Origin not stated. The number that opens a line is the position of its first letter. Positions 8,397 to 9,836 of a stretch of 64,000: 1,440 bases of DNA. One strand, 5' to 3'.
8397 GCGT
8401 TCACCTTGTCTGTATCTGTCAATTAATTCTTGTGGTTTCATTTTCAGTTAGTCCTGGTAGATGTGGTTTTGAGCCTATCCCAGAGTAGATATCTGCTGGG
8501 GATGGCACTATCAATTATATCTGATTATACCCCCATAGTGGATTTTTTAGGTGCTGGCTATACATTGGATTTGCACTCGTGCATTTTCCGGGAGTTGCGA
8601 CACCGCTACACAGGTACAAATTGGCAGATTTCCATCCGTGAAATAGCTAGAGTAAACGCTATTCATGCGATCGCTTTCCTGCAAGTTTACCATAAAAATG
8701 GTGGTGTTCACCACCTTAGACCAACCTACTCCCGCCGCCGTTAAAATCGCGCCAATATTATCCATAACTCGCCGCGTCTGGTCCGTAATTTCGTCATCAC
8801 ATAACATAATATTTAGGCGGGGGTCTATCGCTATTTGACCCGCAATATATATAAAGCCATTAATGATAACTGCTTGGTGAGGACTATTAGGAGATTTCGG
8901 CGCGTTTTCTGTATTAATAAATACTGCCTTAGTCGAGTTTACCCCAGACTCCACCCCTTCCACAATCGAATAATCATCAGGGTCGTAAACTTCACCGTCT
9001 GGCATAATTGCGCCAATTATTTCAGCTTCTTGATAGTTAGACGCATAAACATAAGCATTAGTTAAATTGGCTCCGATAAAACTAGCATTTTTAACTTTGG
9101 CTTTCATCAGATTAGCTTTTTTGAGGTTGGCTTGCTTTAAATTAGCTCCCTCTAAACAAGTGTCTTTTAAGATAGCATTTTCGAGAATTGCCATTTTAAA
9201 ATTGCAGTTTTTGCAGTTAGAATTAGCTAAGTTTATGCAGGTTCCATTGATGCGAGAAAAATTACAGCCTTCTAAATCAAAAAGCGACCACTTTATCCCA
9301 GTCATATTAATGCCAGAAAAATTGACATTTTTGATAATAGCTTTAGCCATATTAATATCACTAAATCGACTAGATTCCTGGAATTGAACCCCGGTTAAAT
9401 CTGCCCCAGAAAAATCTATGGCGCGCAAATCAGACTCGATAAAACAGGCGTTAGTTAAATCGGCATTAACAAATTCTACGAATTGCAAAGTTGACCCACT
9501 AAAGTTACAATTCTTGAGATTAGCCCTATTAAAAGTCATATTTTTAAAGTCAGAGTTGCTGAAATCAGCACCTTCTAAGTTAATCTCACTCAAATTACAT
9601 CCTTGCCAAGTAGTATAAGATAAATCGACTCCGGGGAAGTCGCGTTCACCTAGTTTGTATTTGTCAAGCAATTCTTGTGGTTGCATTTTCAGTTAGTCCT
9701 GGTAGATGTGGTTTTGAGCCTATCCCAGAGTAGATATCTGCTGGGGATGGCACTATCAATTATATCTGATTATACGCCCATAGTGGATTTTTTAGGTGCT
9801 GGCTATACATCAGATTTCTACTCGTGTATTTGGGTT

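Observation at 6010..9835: Tandem triplication (plus a 3' stub of a 4th copy) of an unusual pentapeptide-repeat::RidA fusion gene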

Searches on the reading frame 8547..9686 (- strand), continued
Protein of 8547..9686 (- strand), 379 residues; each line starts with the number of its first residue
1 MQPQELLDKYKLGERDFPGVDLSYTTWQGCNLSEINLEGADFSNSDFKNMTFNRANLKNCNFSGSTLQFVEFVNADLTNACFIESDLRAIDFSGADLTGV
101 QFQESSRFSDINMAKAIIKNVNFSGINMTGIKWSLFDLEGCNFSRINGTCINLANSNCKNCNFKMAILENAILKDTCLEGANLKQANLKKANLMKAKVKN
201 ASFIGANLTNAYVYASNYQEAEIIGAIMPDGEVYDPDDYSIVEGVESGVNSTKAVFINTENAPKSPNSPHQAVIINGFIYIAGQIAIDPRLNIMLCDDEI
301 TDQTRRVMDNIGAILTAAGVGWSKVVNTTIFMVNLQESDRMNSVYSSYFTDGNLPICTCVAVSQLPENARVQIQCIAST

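Call 59: search_protein_families(library=padloc, proteins=[L006:9182-9571:+, L086:8133-9566:+, L086:7001-8131:+], max_evalue=0.01)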
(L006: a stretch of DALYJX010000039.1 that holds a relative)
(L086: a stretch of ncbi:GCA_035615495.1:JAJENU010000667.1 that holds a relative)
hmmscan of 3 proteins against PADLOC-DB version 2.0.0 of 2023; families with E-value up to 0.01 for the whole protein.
L006:9182-9571:+ (129 aa): 2 families
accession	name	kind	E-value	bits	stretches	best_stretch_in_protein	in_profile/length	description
PDLC04030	PD-T4-2_B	-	1.5e-65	219.4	1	1-128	166-292/294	-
PDLC04179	HEC-01A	-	0.0026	14.9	1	58-105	20-67/459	-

L086:8133-9566:+ (477 aa): 1 family
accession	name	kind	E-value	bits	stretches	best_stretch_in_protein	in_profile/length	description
PDLC04030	PD-T4-2_B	-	1.6e-53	179.9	1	348-476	165-293/294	-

L086:7001-8131:+ (376 aa): 1 family
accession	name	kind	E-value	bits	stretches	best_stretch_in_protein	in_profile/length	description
PDLC04030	PD-T4-2_B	-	8.2e-32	108.7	1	253-375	170-292/294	-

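Call 60: find_encoding_contigs(protein=P0019, flank=7000, max_places=3)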
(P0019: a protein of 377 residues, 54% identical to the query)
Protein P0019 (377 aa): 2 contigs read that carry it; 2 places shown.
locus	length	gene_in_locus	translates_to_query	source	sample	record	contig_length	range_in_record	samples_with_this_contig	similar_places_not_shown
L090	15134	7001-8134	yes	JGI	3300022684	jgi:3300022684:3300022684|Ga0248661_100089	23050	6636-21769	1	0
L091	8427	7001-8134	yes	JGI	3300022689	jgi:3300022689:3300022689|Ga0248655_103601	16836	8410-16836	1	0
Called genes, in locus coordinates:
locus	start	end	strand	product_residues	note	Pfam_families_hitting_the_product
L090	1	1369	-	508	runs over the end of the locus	PF02074:Peptidase_M32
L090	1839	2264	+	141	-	-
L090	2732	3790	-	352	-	PF00657:Lipase_GDSL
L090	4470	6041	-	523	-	PF01336:tRNA_anti-codon, PF00152:tRNA-synt_2, PF01409:tRNA-synt_2d (faint)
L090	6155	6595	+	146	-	PF08239:SH3_3 (weak)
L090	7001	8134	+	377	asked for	PF00805:Pentapeptide, PF13576:Pentapeptide_3 (faint), PF00805:Pentapeptide, PF13599:Pentapeptide_4, PF00805:Pentapeptide, PF13599:Pentapeptide_4, PF00805:Pentapeptide, PF01042:Ribonuc_L-PSP, +2 more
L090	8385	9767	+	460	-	-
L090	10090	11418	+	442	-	PF00082:Peptidase_S8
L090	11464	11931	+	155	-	-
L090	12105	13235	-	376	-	PF21088:MS_channel_1st (weak), PF00924:MS_channel_2nd, PF21082:MS_channel_3rd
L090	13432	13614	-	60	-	PF05532:CsbD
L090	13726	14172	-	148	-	PF09557:DUF2382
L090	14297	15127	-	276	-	PF05239:PRC, PF09557:DUF2382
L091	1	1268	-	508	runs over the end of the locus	PF02074:Peptidase_M32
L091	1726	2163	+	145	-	-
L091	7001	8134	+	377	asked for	PF00805:Pentapeptide, PF13576:Pentapeptide_3 (faint), PF00805:Pentapeptide, PF13599:Pentapeptide_4, PF00805:Pentapeptide, PF13599:Pentapeptide_4, PF00805:Pentapeptide, PF01042:Ribonuc_L-PSP, +2 more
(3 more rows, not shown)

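Call 61: find_encoding_contigs(protein=P0002, flank=7000, max_places=3)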
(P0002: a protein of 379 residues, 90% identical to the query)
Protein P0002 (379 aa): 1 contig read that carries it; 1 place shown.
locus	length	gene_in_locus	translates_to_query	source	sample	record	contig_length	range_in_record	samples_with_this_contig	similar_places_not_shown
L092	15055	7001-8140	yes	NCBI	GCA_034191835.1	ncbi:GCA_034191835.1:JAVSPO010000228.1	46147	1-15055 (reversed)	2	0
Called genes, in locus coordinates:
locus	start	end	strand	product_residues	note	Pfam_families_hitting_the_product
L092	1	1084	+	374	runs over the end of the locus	PF03462:PCRF, PF00472:RF-1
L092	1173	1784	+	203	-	-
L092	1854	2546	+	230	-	PF05685:Uma2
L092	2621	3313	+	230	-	PF05685:Uma2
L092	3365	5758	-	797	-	PF01368:DHH, PF02272:DHHA1, PF17768:RecJ_OB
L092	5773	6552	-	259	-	PF21278:YlmH_1st, PF17774:YlmH_RBD, PF01479:S4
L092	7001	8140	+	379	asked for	PF13599:Pentapeptide_4, PF00805:Pentapeptide (weak), PF00805:Pentapeptide, PF13599:Pentapeptide_4, PF00805:Pentapeptide, PF13599:Pentapeptide_4, PF00805:Pentapeptide, PF01042:Ribonuc_L-PSP, +5 more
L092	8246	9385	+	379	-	PF00805:Pentapeptide (weak), PF13599:Pentapeptide_4, PF00805:Pentapeptide, PF13576:Pentapeptide_3 (weak), PF00805:Pentapeptide, PF13599:Pentapeptide_4 (weak), PF00805:Pentapeptide, PF01042:Ribonuc_L-PSP, +2 more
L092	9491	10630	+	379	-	PF13599:Pentapeptide_4, PF00805:Pentapeptide (weak), PF13576:Pentapeptide_3 (weak), PF00805:Pentapeptide, PF13576:Pentapeptide_3 (weak), PF13599:Pentapeptide_4, PF00805:Pentapeptide, PF01042:Ribonuc_L-PSP, +4 more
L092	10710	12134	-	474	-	PF03446:NAD_binding_2, PF00393:6PGD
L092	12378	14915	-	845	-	PF00343:Phosphorylase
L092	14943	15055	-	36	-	?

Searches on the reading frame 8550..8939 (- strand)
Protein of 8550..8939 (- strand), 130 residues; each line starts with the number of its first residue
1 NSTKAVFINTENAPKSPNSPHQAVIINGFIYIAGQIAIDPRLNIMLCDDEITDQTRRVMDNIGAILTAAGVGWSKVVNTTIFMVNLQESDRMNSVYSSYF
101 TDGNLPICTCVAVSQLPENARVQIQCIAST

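Call 74: search_protein_representatives(protein=window:8550-8939:-)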
Query: 130 residues. Proteins with E-value up to 0.001 (for the whole library): 9508; up to 1e-10: 1705; up to 1e-30: 17. The best 150 are listed.
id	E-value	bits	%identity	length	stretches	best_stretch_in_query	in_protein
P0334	1.0e-59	215.8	73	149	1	1-129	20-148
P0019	2.1e-57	208.4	73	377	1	2-129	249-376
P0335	2.2e-51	189.0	34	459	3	9-130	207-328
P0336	4.8e-43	162.1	33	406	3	5-129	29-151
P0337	1.1e-42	160.9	34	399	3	27-128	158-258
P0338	3.4e-42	159.3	31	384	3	5-129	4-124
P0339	4.2e-37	142.9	32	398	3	6-128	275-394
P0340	6.2e-37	142.3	33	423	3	8-129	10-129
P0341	4.3e-36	139.6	29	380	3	15-128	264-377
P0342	1.8e-35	137.6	36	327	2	8-129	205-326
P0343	2.1e-35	137.4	33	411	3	9-128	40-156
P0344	6.0e-35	135.9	31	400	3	7-128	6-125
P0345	7.8e-34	132.3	35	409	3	51-130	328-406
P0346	3.6e-33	130.2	33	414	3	20-129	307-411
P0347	1.5e-32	128.2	32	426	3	9-129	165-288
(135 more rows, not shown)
